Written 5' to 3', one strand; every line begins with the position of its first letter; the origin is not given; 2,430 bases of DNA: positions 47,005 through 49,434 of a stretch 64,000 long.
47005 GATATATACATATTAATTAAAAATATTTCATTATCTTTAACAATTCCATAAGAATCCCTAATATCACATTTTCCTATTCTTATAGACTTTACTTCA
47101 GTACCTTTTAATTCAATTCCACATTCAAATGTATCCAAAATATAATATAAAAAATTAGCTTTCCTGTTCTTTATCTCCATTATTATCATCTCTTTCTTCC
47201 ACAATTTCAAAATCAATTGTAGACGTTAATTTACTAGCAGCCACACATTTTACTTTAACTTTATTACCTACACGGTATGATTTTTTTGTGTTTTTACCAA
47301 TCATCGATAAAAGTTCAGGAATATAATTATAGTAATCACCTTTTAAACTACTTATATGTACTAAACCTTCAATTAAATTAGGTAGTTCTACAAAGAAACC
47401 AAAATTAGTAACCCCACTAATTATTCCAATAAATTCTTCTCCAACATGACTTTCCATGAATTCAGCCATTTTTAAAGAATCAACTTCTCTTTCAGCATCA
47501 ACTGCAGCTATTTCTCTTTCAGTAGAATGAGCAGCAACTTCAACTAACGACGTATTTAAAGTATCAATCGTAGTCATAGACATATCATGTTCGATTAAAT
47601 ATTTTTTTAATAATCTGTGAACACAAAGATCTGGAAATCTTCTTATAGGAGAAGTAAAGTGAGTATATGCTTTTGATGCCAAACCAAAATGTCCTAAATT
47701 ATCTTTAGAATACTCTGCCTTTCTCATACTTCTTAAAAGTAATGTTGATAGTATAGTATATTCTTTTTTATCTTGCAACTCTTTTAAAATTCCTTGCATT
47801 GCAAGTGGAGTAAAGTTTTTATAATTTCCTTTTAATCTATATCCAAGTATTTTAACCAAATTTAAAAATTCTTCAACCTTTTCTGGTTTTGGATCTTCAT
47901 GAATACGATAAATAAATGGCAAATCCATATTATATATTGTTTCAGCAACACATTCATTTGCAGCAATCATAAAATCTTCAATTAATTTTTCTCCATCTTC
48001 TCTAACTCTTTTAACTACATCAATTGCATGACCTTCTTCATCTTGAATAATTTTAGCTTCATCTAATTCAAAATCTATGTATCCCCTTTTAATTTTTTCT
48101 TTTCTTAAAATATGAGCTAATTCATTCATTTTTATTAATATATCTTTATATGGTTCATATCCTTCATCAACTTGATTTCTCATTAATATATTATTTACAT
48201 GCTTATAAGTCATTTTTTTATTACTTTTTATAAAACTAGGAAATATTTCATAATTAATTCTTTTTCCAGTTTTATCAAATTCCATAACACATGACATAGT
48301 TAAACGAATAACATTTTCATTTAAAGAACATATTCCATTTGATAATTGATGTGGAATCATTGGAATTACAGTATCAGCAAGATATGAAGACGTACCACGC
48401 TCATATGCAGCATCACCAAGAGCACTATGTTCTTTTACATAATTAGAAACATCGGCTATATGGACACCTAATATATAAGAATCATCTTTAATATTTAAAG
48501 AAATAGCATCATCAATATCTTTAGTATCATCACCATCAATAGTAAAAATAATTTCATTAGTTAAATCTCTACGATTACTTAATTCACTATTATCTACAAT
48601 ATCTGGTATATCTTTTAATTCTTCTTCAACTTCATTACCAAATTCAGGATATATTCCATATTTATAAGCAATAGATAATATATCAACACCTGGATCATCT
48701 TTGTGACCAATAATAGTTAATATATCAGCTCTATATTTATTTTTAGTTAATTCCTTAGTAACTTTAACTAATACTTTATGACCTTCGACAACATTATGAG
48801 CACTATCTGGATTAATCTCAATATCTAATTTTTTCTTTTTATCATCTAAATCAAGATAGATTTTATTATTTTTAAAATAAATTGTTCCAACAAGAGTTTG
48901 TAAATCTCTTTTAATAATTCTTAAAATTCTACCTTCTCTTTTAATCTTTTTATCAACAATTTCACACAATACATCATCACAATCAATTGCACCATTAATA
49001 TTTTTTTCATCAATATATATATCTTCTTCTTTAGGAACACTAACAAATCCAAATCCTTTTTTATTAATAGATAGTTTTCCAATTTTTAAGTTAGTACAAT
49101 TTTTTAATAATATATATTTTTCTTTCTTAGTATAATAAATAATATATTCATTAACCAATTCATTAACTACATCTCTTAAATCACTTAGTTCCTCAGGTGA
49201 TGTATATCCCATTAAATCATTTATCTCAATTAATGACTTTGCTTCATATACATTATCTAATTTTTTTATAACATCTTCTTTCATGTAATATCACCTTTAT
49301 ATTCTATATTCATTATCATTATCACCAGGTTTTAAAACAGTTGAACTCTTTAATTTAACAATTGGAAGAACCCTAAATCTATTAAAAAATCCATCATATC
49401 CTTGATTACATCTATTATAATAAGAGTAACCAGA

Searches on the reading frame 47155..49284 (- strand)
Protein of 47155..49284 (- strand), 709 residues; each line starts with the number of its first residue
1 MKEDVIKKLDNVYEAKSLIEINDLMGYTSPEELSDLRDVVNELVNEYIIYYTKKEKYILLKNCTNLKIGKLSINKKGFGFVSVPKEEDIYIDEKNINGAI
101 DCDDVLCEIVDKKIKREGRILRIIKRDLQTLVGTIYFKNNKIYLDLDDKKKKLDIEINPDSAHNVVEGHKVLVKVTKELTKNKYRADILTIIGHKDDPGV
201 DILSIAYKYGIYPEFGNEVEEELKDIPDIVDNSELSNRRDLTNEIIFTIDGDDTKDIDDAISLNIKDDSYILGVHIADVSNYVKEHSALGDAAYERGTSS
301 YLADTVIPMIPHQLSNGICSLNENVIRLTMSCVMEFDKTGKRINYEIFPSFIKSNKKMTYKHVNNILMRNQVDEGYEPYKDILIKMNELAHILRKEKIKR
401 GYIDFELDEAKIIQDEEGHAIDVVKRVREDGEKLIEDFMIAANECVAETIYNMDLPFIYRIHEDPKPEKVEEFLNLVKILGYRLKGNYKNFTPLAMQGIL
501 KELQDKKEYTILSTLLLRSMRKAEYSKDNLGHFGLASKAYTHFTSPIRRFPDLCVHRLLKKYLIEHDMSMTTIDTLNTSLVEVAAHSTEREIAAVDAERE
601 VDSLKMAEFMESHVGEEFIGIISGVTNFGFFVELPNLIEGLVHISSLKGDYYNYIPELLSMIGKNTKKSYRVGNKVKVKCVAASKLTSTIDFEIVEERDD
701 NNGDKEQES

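Call 58: search_protein_families(library=ncbifam, proteins=[window:47155-49284:-], max_evalue=1e-30)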
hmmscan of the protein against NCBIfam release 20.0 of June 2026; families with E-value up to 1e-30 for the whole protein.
window:47155-49284:- (709 aa): 5 families
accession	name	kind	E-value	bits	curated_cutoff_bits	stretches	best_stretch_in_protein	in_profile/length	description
TIGR02063.1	RNase_R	equivalog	9.3e-235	781.2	597.85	1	1-696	3-711/711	ribonuclease R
TIGR00358.1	3_prime_RNase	superfamily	8.3e-177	589.4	368.6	1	65-695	15-657/657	VacB/RNase II family 3'-5' exoribonuclease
NF008648.0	PRK11642.1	equivalog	1.2e-126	424.1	982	1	5-700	24-731/813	ribonuclease R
NF003455.0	PRK05054.1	equivalog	1.6e-65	221.5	542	1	66-627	21-574/645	exoribonuclease II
TIGR02062.1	RNase_B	equivalog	2.5e-55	187.7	641.9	1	67-593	22-550/646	exoribonuclease II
